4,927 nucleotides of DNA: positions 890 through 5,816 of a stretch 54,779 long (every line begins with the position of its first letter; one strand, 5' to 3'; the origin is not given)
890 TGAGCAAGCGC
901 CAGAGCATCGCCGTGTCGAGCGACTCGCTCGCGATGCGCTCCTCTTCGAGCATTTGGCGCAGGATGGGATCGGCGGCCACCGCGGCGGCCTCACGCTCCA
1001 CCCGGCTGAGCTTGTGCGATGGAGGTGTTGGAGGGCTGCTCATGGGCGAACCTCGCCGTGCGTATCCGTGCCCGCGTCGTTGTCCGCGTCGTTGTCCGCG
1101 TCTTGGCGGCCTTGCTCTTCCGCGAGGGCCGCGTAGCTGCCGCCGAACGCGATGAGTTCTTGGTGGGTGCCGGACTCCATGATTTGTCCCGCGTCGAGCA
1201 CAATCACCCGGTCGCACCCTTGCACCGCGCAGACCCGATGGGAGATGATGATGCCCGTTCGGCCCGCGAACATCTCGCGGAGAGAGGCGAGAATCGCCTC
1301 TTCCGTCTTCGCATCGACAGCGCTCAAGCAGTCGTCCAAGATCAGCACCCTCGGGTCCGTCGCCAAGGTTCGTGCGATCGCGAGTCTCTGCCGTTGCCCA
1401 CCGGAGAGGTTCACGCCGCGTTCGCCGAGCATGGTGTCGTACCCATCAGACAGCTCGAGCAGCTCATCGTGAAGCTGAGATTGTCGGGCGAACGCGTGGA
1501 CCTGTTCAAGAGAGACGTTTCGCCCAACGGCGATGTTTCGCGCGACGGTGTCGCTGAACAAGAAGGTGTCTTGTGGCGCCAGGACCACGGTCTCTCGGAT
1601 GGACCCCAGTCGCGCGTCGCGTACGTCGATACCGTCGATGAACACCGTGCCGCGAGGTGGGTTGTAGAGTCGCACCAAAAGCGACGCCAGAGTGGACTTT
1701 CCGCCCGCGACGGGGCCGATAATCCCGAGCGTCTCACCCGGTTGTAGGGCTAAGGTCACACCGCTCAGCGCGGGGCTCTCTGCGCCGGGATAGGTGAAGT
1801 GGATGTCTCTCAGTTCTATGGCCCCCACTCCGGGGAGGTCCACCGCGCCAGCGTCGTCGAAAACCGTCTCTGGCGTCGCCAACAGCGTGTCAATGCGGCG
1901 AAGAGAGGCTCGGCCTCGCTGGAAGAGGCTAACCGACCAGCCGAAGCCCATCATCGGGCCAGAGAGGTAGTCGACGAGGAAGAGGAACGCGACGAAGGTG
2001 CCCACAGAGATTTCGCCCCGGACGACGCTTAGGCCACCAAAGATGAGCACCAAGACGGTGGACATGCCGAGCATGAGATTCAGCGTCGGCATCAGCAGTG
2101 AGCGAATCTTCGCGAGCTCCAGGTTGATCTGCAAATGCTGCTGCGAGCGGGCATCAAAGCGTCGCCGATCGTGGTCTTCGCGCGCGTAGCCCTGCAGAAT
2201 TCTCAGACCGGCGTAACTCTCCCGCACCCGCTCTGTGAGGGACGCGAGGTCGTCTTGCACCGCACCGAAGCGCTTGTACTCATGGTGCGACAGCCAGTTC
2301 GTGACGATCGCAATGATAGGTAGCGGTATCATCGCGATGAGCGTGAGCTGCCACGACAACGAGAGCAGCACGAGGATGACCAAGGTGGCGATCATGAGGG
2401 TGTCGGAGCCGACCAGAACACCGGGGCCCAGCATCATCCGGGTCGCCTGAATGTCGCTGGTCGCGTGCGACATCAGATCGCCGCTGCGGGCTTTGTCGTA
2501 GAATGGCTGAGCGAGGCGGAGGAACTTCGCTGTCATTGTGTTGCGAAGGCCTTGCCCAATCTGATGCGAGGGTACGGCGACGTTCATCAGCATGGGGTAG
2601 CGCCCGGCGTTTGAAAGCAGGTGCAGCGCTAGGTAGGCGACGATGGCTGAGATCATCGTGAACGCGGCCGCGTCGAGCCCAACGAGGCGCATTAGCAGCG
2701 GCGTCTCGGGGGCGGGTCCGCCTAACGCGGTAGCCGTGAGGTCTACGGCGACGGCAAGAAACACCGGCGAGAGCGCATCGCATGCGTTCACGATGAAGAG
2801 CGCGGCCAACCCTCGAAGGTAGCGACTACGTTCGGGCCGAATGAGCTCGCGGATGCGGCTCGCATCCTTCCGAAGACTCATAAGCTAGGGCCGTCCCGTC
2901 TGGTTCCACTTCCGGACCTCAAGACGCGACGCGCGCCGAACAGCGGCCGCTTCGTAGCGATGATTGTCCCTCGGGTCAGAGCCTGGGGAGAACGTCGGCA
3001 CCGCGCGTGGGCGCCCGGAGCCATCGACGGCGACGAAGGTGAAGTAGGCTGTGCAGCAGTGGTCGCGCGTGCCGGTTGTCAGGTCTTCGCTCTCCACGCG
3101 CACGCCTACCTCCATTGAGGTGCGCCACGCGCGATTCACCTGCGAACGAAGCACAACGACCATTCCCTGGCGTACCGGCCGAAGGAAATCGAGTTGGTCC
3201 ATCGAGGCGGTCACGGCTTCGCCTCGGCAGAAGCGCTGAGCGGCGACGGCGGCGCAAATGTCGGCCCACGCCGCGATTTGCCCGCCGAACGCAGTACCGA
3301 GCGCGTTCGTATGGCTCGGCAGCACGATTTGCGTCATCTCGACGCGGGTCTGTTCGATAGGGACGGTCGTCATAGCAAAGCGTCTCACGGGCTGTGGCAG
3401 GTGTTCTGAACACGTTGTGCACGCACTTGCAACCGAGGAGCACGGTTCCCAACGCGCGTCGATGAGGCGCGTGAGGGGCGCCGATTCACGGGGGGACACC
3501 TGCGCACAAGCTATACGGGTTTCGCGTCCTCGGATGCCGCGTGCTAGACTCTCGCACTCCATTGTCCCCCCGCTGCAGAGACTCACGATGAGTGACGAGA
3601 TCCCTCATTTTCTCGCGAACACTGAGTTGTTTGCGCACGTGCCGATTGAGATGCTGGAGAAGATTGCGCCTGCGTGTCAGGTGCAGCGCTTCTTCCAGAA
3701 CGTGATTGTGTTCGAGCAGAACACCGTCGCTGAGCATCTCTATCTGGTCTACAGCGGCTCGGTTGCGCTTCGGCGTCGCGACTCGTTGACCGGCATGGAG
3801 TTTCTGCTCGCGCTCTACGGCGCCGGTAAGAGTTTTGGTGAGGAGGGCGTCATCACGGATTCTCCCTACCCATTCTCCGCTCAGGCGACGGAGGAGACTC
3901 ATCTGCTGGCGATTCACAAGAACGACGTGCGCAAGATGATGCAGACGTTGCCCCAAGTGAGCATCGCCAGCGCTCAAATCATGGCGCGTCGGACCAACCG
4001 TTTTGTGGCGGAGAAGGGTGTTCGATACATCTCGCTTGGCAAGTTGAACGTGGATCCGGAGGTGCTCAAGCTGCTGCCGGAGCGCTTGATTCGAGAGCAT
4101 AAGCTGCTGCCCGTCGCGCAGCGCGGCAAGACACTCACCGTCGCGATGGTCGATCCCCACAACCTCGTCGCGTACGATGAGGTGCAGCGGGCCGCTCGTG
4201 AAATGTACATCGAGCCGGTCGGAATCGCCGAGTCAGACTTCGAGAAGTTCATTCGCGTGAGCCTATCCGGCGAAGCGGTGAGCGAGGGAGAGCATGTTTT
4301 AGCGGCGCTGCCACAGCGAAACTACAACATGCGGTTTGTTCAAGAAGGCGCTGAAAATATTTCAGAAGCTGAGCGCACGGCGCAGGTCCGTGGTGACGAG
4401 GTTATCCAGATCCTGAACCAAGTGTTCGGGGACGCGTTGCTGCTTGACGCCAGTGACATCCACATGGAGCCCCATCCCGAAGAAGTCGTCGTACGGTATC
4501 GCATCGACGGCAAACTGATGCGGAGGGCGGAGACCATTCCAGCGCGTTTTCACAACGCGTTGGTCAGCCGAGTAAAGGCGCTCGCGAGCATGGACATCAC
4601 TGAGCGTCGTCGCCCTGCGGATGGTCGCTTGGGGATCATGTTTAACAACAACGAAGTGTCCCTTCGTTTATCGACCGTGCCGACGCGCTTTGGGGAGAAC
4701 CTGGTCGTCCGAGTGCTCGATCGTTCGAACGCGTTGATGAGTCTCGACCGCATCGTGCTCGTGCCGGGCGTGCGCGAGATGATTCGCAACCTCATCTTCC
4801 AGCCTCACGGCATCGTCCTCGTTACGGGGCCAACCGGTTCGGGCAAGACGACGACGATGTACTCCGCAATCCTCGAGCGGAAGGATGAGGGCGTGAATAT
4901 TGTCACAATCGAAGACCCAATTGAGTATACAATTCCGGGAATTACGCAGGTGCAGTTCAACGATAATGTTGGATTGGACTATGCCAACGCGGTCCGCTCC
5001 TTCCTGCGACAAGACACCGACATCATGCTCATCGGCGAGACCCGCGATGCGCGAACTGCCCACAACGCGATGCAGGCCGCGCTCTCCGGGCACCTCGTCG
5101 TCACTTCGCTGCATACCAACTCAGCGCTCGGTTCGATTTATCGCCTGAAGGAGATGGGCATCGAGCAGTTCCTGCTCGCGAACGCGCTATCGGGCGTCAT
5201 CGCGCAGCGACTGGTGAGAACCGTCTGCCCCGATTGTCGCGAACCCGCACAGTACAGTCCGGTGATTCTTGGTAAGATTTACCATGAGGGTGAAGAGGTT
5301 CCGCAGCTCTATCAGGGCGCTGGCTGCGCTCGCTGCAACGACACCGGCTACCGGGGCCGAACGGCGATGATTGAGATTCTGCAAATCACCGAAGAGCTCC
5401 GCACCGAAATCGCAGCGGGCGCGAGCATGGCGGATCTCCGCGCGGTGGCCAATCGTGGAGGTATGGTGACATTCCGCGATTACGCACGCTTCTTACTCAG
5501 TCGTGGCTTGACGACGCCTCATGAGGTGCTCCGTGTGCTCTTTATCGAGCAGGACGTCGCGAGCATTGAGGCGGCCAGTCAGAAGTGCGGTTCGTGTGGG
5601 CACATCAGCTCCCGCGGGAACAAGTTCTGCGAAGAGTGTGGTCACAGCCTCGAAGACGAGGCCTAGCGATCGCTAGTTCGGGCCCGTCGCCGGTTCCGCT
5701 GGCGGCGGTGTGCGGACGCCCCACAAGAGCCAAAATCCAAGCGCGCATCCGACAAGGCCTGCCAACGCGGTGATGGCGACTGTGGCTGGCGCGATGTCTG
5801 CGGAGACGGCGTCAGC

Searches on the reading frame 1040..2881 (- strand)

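Call 51: search_protein_families(library=pfam, proteins=[window:1040-2881:-], max_evalue=0.0001)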
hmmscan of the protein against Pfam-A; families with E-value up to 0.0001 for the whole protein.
window:1040-2881:- (613 aa): 2 families
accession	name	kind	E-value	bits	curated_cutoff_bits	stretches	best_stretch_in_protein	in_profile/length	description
PF00664.28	ABC_membrane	-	4.7e-31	108.9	28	1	26-310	6-274/274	ABC transporter transmembrane region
PF00005.33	ABC_tran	-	1.8e-27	97.1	25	1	372-519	1-136/137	ABC transporter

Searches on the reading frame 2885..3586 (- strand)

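Call 51: search_protein_families(library=pfam, proteins=[window:2885-3586:-], max_evalue=0.0001)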
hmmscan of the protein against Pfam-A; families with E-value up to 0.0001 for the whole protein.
window:2885-3586:- (233 aa): 1 family
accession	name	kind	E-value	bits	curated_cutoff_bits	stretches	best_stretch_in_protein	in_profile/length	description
PF03061.28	4HBT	-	1.5e-20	73.7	20.6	1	97-171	2-77/79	Thioesterase superfamily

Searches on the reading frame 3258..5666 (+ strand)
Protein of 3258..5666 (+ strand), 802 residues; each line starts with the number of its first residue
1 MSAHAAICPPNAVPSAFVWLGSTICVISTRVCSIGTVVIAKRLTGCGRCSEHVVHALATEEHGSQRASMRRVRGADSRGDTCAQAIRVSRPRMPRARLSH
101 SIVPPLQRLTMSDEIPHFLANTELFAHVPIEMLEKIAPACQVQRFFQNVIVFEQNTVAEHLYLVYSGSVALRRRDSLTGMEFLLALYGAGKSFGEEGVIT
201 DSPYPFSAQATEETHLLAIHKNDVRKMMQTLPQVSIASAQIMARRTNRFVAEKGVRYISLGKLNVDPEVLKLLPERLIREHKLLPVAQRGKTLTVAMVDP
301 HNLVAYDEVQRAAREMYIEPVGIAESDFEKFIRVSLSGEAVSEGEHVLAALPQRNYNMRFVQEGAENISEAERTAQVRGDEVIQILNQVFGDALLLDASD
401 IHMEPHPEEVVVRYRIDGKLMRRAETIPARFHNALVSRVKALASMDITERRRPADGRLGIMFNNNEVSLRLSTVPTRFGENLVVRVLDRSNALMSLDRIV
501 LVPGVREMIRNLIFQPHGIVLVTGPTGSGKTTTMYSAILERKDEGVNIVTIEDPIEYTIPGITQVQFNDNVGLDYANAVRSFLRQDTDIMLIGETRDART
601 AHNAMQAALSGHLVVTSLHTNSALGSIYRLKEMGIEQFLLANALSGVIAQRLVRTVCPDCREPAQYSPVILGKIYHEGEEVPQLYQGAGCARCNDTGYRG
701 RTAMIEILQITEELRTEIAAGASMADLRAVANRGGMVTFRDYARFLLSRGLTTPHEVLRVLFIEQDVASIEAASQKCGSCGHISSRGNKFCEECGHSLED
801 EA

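Call 51: search_protein_families(library=pfam, proteins=[window:3258-5666:+], max_evalue=0.0001)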
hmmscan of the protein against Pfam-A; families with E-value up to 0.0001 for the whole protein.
window:3258-5666:+ (802 aa): 4 families
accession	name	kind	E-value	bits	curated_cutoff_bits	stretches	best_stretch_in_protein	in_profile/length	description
PF00437.27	T2SSE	-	4.8e-113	378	24.9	1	381-759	7-370/370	Type II/IV secretion system protein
PF05157.20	MshEN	-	8.2e-18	64.6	23.1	1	254-333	2-81/90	MshEN domain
PF00027.35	cNMP_binding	-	1.3e-15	57.6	27.5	1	145-230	4-88/89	Cyclic nucleotide-binding domain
PF20720.3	nSTAND3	-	2.6e-05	24.4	27.2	1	514-555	14-55/155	Novel STAND NTPase 3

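Call 53: search_protein_families(library=ncbifam, proteins=[window:3258-5666:+], max_evalue=0.001)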
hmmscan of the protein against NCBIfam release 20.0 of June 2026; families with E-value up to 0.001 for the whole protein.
window:3258-5666:+ (802 aa): 20 families
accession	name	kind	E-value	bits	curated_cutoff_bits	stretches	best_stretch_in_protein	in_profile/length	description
TIGR02533.1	type_II_gspE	equivalog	2e-142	475.3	630.25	1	272-760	3-485/486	type II secretion system ATPase GspE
TIGR02538.1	type_IV_pilB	equivalog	1.8e-139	465.9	675.65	1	220-760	20-561/564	type IV-A pilus assembly ATPase PilB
NF053534.1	T4PilAsmATPsTfpB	equivalog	3.1e-122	408.9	850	1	234-761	56-582/584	type IV pilus assembly ATPase TfpB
NF007755.0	PRK10436.1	equivalog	6.2e-114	381.2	617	1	355-764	67-462/465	type II secretion system protein GspE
NF041000.1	ATPase_ComGA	equivalog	1.7e-75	253.4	300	1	388-654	2-266/267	competence type IV pilus ATPase ComGA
TIGR01420.1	pilT_fam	subfamily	1.3e-43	149.5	319.1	1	388-655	4-270/343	PilT/PilU family type 4a pilus ATPase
TIGR02525.1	plasmid_TraJ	equivalog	3.2e-20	72.4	368.3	1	511-655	143-300/372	plasmid transfer ATPase TraJ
TIGR02524.1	dot_icm_DotB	equivalog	5.1e-17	62.1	463.3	1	511-631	128-257/358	Dot/Icm type IV secretion system ATPase DotB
NF006901.0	PRK09392.1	equivalog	5.7e-11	42.2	211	1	119-250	9-138/236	transcriptional activator FtrB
TIGR02782.1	TrbB_P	equivalog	8.1e-11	41.8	304.55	1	500-634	120-256/303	P-type conjugative transfer ATPase TrbB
NF058587.1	archaellum_moto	equivalog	1.7e-10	40.3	550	1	519-632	277-395/527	archaellum flagellar ATPase motor FlaI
TIGR02788.1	VirB11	equivalog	2.4e-10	39.9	249.95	1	506-635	134-267/308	P-type DNA transfer ATPase VirB11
TIGR03819.1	heli_sec_ATPase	hypoth_equivalog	7.1e-10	38.6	373.15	1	434-649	98-316/340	TadA family conjugal transfer-associated ATPase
NF010469.0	PRK13894.1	subfamily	1.9e-09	37.3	508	1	502-633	135-267/320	conjugal transfer ATPase TrbB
NF010407.0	PRK13833.1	subfamily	8.7e-09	35.2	499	1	501-636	129-265/323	conjugal transfer protein TrbB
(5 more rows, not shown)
